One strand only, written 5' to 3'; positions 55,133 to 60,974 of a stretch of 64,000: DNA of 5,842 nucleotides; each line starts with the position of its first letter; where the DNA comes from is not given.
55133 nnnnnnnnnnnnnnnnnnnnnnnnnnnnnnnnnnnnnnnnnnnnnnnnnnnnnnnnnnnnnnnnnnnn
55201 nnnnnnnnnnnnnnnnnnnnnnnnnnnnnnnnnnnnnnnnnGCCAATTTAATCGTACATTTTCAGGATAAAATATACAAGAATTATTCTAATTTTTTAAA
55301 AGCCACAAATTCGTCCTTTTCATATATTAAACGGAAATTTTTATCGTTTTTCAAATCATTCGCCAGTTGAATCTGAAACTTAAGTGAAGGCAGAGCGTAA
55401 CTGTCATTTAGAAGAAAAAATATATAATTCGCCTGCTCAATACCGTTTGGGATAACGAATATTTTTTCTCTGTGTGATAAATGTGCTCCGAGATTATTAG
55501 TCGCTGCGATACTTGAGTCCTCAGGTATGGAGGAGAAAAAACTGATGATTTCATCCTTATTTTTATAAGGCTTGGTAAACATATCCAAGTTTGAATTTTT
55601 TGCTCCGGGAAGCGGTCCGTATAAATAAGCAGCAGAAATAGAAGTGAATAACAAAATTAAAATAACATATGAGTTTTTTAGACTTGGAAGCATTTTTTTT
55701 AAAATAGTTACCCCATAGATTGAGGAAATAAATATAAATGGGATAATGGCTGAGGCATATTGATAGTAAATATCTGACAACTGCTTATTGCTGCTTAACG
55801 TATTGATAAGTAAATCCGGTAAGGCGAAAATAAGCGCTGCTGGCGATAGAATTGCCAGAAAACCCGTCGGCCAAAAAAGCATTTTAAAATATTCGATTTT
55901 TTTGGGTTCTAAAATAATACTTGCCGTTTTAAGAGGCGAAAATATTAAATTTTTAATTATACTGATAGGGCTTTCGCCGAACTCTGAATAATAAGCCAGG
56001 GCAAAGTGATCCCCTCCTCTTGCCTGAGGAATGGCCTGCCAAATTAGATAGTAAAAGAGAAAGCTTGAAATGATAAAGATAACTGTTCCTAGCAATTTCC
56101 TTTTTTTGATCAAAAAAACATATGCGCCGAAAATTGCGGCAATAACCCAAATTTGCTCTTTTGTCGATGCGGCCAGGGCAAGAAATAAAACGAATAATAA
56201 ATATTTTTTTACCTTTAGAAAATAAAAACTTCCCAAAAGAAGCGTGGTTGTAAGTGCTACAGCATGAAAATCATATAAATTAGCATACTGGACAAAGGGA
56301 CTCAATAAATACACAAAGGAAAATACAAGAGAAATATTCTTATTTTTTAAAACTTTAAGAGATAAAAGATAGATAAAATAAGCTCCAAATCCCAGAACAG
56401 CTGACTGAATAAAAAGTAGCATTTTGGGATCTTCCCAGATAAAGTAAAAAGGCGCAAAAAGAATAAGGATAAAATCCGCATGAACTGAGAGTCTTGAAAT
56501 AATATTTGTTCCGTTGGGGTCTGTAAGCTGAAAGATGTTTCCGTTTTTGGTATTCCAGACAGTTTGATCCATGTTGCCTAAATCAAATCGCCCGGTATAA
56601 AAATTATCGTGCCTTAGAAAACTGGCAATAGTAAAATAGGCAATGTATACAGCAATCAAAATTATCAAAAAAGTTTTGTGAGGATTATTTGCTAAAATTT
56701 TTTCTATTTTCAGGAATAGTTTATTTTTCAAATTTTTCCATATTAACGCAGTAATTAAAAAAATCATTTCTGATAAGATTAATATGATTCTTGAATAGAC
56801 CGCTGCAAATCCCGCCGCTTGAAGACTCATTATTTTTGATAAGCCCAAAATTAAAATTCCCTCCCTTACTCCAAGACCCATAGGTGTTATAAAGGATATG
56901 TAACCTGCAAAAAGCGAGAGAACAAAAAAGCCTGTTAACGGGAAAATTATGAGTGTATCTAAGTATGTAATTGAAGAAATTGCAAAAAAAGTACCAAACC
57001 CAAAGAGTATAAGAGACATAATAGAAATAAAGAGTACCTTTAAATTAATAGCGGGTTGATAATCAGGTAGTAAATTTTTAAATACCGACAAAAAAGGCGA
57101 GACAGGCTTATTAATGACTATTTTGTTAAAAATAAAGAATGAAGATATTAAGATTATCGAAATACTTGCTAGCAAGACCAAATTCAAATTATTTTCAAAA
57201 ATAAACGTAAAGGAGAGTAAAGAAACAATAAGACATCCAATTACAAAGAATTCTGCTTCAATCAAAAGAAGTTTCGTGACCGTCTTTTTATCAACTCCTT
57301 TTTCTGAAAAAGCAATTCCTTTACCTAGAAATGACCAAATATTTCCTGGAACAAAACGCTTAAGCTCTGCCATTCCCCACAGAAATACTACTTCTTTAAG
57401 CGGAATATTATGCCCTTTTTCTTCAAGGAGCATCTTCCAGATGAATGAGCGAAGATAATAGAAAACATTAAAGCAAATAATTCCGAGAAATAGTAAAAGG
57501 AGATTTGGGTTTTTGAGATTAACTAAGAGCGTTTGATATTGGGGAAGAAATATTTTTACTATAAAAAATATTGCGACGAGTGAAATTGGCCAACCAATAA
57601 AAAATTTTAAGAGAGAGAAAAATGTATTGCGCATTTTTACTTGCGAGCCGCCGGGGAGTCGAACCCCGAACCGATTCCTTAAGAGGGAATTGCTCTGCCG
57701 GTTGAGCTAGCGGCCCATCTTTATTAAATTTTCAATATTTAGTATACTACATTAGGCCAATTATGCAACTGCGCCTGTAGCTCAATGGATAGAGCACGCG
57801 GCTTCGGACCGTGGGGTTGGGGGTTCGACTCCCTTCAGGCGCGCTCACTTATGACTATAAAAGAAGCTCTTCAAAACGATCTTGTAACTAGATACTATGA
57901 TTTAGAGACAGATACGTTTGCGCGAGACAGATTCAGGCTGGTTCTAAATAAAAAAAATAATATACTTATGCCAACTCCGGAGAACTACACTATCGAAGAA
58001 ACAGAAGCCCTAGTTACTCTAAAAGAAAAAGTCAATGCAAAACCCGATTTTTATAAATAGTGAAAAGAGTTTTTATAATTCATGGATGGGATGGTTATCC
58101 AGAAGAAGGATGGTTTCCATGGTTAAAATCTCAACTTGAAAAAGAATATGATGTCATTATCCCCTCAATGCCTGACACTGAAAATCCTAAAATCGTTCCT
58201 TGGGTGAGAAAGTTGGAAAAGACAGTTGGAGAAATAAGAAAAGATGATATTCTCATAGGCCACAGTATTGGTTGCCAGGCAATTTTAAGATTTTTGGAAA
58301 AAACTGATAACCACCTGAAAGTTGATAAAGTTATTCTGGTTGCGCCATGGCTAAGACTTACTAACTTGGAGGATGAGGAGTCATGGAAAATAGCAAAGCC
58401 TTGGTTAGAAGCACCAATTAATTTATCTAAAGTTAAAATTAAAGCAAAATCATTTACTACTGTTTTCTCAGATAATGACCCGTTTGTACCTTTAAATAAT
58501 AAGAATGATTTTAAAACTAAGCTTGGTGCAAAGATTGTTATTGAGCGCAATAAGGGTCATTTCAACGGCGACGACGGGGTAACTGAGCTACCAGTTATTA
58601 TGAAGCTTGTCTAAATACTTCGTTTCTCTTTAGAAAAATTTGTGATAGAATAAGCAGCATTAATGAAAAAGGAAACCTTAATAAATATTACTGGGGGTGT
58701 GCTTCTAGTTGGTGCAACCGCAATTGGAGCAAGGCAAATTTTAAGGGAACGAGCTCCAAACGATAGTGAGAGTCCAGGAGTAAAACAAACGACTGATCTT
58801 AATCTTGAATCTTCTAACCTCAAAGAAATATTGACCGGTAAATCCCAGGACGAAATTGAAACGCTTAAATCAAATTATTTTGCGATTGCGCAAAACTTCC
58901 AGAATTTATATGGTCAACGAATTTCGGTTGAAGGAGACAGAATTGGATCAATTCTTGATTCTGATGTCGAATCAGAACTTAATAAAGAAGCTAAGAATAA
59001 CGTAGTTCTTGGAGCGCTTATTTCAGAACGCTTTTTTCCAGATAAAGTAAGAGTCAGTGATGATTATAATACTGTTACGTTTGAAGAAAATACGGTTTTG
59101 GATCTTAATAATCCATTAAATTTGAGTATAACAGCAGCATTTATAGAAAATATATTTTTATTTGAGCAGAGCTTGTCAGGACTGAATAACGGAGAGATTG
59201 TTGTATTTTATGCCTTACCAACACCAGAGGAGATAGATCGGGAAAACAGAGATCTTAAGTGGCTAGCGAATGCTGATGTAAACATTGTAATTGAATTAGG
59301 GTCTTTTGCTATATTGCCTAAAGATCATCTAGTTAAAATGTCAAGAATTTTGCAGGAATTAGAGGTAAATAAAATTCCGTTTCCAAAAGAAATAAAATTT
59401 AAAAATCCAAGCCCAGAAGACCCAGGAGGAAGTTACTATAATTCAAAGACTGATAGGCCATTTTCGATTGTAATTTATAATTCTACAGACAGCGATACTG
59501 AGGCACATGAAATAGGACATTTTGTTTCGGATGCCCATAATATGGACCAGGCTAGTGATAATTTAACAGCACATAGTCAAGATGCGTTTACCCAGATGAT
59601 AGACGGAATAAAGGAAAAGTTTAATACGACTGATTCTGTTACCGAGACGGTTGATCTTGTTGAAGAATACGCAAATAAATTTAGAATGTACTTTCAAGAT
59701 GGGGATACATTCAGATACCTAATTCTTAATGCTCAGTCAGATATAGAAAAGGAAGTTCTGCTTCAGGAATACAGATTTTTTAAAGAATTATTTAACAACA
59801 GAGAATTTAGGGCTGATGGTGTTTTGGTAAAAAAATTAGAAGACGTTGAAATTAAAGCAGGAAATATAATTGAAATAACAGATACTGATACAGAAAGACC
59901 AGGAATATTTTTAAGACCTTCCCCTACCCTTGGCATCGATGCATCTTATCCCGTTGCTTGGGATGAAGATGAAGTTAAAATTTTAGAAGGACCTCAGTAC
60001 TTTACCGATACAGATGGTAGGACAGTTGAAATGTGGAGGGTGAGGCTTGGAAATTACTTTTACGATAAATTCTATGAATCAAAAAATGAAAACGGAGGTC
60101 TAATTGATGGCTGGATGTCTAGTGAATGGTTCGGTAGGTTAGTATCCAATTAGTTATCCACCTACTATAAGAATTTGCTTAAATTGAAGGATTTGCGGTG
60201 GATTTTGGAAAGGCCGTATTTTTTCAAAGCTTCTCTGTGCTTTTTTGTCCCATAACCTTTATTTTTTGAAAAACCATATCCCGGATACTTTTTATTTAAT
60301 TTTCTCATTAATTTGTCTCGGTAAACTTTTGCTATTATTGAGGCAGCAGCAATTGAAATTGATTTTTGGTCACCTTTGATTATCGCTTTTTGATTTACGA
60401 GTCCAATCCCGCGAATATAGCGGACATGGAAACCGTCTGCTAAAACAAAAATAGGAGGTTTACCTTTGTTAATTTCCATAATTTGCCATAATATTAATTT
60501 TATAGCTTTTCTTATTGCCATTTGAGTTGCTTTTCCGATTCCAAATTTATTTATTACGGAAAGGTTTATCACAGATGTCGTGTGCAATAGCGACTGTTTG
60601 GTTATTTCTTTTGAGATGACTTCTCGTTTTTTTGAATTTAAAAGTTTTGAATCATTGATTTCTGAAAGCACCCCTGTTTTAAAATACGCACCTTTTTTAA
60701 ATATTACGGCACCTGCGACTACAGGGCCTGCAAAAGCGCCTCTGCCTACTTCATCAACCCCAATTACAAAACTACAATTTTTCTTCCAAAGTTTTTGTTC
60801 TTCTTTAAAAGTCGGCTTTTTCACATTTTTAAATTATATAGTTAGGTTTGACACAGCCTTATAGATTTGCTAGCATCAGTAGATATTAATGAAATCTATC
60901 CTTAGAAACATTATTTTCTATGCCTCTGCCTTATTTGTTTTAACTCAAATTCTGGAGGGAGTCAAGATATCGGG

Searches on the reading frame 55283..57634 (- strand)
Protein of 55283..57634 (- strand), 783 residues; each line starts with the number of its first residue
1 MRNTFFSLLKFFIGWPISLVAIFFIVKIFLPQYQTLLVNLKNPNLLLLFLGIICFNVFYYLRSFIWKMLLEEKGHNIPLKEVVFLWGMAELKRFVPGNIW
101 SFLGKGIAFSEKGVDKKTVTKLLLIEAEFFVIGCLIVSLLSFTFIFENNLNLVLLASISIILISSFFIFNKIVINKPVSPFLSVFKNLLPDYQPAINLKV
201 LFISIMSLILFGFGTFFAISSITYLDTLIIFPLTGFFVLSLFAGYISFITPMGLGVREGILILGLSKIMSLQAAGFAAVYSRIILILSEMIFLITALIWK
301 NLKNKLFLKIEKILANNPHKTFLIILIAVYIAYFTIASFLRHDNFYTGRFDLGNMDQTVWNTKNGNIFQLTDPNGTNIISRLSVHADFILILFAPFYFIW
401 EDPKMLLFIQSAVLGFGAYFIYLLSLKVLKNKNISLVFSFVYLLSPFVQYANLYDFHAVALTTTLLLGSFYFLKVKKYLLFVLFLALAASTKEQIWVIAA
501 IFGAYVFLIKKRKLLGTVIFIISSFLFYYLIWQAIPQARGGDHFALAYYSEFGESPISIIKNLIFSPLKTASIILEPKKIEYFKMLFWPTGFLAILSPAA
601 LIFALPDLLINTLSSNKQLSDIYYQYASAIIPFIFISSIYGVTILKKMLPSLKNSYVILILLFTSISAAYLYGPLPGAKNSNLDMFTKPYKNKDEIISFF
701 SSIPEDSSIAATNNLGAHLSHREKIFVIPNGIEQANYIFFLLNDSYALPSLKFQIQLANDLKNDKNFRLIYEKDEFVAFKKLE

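Call 45: search_protein_families(library=pfam, proteins=[window:55283-57634:-], max_evalue=0.0001)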
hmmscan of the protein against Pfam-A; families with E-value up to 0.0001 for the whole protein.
window:55283-57634:- (783 aa): 1 family
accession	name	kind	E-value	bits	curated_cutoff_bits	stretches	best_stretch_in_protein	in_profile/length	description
PF09852.15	DUF2079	-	7.3e-60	203.8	28.2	1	341-775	1-456/459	Predicted membrane protein (DUF2079)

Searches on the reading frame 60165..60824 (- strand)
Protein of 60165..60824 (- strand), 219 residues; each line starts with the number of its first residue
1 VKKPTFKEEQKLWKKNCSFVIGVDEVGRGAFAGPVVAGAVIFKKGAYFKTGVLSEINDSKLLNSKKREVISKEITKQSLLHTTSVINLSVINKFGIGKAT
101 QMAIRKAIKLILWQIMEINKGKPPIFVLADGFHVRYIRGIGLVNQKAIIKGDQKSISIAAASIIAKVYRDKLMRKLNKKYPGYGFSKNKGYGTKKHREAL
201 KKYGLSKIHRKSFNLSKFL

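Call 45: search_protein_families(library=pfam, proteins=[window:60165-60824:-], max_evalue=0.0001)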
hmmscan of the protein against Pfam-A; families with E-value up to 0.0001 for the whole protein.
window:60165-60824:- (219 aa): 1 family
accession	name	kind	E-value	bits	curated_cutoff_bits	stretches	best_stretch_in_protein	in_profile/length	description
PF01351.25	RNase_HII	-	2.4e-32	112.9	25.8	1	21-214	1-197/199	Ribonuclease HII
